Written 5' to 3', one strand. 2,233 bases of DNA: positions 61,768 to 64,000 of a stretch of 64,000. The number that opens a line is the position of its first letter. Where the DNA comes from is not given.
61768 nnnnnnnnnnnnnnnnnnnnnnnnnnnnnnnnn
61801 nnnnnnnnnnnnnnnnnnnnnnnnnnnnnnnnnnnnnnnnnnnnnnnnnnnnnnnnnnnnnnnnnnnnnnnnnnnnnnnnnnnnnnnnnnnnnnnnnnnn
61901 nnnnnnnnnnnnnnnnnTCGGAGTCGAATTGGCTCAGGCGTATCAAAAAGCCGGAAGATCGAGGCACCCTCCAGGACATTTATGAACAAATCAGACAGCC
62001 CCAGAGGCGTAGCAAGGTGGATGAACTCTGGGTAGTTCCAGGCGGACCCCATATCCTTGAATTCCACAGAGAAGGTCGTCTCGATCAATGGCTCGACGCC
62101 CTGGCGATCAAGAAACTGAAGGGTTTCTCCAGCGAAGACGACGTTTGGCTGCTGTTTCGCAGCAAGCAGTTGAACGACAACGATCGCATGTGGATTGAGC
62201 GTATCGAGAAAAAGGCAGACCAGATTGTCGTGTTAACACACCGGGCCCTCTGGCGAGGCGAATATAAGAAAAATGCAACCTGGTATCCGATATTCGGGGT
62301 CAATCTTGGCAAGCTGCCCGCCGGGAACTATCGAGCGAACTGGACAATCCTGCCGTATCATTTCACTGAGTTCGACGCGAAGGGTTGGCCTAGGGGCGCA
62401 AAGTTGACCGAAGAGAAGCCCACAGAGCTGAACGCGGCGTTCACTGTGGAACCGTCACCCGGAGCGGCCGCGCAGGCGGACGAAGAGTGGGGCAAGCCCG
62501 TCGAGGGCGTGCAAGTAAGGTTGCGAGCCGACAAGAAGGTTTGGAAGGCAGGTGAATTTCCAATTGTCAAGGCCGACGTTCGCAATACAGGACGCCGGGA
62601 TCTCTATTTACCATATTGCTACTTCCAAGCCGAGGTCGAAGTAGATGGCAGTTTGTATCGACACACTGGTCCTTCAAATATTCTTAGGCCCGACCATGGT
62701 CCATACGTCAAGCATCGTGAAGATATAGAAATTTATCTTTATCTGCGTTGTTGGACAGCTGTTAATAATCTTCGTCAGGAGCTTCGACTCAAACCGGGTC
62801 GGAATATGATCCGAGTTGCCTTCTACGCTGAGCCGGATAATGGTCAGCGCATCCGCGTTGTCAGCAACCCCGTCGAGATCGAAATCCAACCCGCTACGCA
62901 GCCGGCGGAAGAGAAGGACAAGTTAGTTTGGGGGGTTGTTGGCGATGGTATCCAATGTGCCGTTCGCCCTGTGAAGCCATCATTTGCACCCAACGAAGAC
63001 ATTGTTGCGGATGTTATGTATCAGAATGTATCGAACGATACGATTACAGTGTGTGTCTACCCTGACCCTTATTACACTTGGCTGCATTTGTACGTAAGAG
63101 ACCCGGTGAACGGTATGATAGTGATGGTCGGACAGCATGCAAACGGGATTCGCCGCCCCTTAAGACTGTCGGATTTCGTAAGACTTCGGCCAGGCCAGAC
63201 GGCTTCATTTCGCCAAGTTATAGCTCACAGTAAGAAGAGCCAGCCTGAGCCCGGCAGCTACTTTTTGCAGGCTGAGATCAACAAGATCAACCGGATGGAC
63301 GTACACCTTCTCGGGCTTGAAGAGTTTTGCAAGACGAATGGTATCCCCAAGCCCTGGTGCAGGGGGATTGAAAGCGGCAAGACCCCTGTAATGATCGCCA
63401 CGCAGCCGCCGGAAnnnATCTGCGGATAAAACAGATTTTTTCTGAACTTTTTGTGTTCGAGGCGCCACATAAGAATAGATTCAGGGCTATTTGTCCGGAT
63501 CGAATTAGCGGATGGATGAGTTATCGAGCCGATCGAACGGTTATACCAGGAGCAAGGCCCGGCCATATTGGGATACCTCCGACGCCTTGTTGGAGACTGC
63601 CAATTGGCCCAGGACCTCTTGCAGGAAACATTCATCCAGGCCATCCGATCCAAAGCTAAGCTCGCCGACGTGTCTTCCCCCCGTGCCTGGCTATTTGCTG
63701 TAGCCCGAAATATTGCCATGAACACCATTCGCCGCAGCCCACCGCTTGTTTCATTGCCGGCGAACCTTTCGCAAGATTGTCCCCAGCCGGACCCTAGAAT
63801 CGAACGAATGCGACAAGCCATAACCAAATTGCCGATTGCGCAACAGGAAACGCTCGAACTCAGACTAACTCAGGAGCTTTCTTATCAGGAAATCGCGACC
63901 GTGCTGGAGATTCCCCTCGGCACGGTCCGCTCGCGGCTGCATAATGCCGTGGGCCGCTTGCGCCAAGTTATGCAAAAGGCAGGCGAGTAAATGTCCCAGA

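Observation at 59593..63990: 1188-aa modular repeat protein with (E/Q)PATQP-linked modules and Wzz-like core, preceded by a duplicated ECF-promoter-like element and followed by an ECF sigma gene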

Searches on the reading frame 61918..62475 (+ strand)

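Call 88: search_protein_families(library=pfam, proteins=[window:61918-62475:+], max_evalue=10)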
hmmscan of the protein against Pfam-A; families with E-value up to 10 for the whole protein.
window:61918-62475:+ (186 aa): 1 family
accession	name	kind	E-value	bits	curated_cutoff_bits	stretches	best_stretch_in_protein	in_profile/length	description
PF11808.13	PhoR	-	0.086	13.7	27.1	1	4-33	50-82/86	Phosphate regulon sensor protein PhoR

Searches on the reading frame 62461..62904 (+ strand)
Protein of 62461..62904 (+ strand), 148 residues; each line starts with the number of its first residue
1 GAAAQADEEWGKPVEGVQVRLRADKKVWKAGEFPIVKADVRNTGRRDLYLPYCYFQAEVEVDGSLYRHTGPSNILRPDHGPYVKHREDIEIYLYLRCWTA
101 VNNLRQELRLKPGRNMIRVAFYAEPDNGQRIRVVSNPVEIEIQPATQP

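Call 47: predict_structure(alignment_id=A3)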
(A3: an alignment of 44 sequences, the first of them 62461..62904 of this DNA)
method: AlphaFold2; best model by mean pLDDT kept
length: 148 residues; sequences in the alignment: 44
mean_pLDDT: 88.9   pTM: 0.83
mean pLDDT of the five models: 88.9, 88.6, 88.5, 88.0, 87.2
residues with pLDDT >= 90: 105; 70-90: 25; 50-70: 15; < 50: 3
segments of 3 or more residues with pLDDT < 50: 1-3
pLDDT, mean of each block of 10 residues (from residue 1): 61 96 97 96 91 88 95 64 88 92 96 98 88 97 89
secondary structure, 60 per line:
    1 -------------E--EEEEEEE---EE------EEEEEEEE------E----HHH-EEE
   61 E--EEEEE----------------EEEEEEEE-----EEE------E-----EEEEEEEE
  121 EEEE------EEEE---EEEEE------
elements in order: E17-23 E35-42 E58-61 E64-68 E85-92 E98-100 E113-124 E131-134 E138-142

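Call 51: fold_search(model_id=the predicted structure, library=pdb)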
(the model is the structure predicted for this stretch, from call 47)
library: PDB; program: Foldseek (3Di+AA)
matches with E <= 10: 1155; with E <= 0.001: 0
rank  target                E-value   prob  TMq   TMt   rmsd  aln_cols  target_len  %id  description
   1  9n9j_5                8.8e-03  0.98  0.39  0.41  20.2       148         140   10  Structure of a GRP94 folding intermediate engaged with a CCDC134- and FKBP11-bound secretory translocon (released 2025-11-19)
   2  2agc                  8.8e-03  0.66  0.29  0.27  10.5       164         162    9  Crystal Structure of mouse GM2- activator Protein (released 2005-10-25)
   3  9hdg                  1.0e-02  0.97  0.36  0.28   6.4       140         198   10  The structure of the catalytic domain of AfAA11B from the filamentous fungus Aspergillus fumigatus (released 2025-07-09)
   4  5cl2_B                1.1e-02  0.96  0.39  0.25  16.3       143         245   12  Crystal structure of Spo0M, sporulation control protein, from Bacillus subtilis. (released 2015-12-16)
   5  9exj                  1.2e-02  0.95  0.35  0.29   8.0       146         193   11  Crystal structure of Aspergillus fumigatus AA11 Lytic Polysaccharide Monooxygenase (AfAA11B) in complex with Cu(II) (released 2025-04-23)
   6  5cl2_A                1.3e-02  0.94  0.36  0.24  16.4       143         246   12  Crystal structure of Spo0M, sporulation control protein, from Bacillus subtilis. (released 2015-12-16)
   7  8xrt_A                1.4e-02  0.97  0.36  0.09  15.2       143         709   11  The crystal structure of a GH3 enzyme CcBgl3B (released 2024-04-10)
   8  8u01                  1.4e-02  0.94  0.34  0.07  13.5       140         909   12  Crystal Structure of the Glycoside Hydrolase Family 2 TIM Barrel-domain Containing Protein from Phocaeicola plebeius (released 2023-09-27)
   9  6qud                  1.5e-02  0.93  0.33  0.09   8.5       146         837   17  2-deoxy-galactose reaction intermediate of a Truncated beta-galactosidase III from Bifidobacterium bifidum (released 2020-03-18)
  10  8j9f_C                1.6e-02  0.85  0.33  0.08  14.7       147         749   15  Structure of STG-hydrolyzing beta-glucosidase 1 (PSTG1) (released 2024-04-10)
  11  8xrx_A                1.7e-02  0.96  0.36  0.08  14.4       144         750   11  The crystal structure of a GH3 enzyme CcBgl3B with glucose and gentiobiose (released 2024-04-10)
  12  4zob_B                1.7e-02  0.85  0.32  0.08  14.4       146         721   14  Crystal Structure of beta-glucosidase from Listeria innocua in complex with gluconolactone (released 2016-05-18)
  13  6zlx                  1.8e-02  0.99  0.44  0.29  10.5       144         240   11  The structure of the ClpX-associated factor PDIP38 (released 2021-07-14)
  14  5z87_A                1.9e-02  0.97  0.36  0.08  10.6       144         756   14  Structural of a novel b-glucosidase EmGH1 at 2.3 angstrom from Erythrobacter marinus (released 2019-02-06)
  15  7nit_C                1.9e-02  0.89  0.32  0.06   8.1       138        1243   17  X-ray structure of a multidomain BbgIII from Bifidobacterium bifidum (released 2021-12-22)
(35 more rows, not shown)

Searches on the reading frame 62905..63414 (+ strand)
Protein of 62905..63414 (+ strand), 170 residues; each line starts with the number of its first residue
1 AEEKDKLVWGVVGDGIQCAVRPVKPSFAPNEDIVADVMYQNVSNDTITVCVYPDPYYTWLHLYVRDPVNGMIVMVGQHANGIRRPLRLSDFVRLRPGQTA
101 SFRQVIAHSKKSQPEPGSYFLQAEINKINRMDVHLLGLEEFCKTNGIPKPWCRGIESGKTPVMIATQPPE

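Call 88: search_protein_families(library=pfam, proteins=[window:62905-63414:+], max_evalue=10)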
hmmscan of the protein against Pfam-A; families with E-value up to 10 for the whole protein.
window:62905-63414:+ (170 aa): 1 family
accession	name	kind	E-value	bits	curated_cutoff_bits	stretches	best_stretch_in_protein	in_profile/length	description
PF12690.13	BsuPI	-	0.0093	16.4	22.9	1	92-127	66-98/101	Intracellular proteinase inhibitor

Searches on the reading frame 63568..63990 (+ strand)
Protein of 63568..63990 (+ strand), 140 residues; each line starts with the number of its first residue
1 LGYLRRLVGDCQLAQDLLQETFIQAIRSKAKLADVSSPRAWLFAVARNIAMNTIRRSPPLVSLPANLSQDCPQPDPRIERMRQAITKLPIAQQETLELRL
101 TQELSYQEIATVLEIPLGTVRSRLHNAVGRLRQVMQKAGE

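Call 4: search_protein_families(library=pfam, proteins=[window:63568-63990:+], max_evalue=1)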
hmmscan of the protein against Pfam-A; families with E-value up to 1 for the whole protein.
window:63568-63990:+ (140 aa): 9 families
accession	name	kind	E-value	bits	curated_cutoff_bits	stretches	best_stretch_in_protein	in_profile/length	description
PF08281.18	Sigma70_r4_2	-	1.2e-13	50.9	25.7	1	79-131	2-54/54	Sigma-70, region 4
PF04545.22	Sigma70_r4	-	2.2e-11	43.5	24.1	1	84-133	1-50/50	Sigma-70, region 4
PF04542.20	Sigma70_r2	-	4.2e-11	42.9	24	1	2-56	11-67/71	Sigma-70 region 2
PF22029.2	PhyR_sigma2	-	0.00086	19.7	27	1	3-45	11-53/55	Sigma2 domain of PhyR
PF07638.17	Sigma70_ECF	-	0.0023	18.3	21.1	1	82-133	127-181/185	ECF sigma factor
PF02650.20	HTH_WhiA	-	0.038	14.8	27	1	78-133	26-82/84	WhiA C-terminal HTH domain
PF13384.12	HTH_23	-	0.056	13.7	24.6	1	99-125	12-39/50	Homeodomain-like domain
PF13412.12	HTH_24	-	0.092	12.8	21.9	1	102-124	16-38/48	Winged helix-turn-helix DNA-binding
PF14493.12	HTH_40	-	0.35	11.6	27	1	92-128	2-37/89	Helix-turn-helix domain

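Call 5: search_protein_families(library=ncbifam, proteins=[window:63568-63990:+], max_evalue=1)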
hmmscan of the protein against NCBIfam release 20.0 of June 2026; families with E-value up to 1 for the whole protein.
window:63568-63990:+ (140 aa): 99 families (the best 25 are shown)
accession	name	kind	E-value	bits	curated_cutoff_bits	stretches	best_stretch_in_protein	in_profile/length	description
NF009166.1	PRK12513.1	equivalog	2.1e-24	86.3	206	1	3-137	38-188/193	RNA polymerase sigma factor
NF007227.0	PRK09645.1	subfamily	5.4e-23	81.8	202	1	2-139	28-174/177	sigma-70 family RNA polymerase sigma factor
TIGR02983.1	SigE-fam_strep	subfamily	2.1e-22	79.8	141.55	1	4-136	23-159/162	SigE family RNA polymerase sigma factor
NF058625.1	sigma_PG0214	equivalog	6.4e-21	74.8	130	1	5-138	22-164/170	GFO_1088 family ECF-type sigma factor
TIGR02937.1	sigma70-ECF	superfamily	6.7e-21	74.6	42.9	1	3-134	17-164/165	sigma-70 family RNA polymerase sigma factor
TIGR02950.1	SigM_subfam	subfamily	2.3e-20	73.1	147.95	1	2-135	15-158/159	RNA polymerase sigma factor, SigM family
NF009164.0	PRK12511.1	equivalog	5.4e-20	71.7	185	1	3-137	20-161/182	RNA polymerase sigma factor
TIGR02985.1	Sig70_bacteroi1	subfamily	1.1e-18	68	126.4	1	3-133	17-160/162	RNA polymerase sigma-70 factor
TIGR02959.1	SigZ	equivalog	1.9e-18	66.8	168.65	1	3-138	11-151/170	RNA polymerase sigma factor SigZ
NF007223.0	PRK09641.1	equivalog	5.1e-18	65.6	209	2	79-137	128-186/187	RNA polymerase sigma factor SigW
NF007216.0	PRK09638.1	equivalog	1e-17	64.5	194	1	2-138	33-177/180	RNA polymerase sigma factor SigY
NF008890.0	PRK11924.1-3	equivalog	2.5e-17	62.9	284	2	79-136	145-202/205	RNA polymerase sigma factor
NF009185.0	PRK12533.1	equivalog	6.4e-17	61.9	248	1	5-136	47-194/231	RNA polymerase sigma factor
NF009183.0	PRK12531.1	equivalog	1e-16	61.3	353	1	6-136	46-190/194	RNA polymerase sigma factor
NF009172.0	PRK12519.1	subfamily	2.1e-16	60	222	1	6-137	48-191/194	RNA polymerase sigma factor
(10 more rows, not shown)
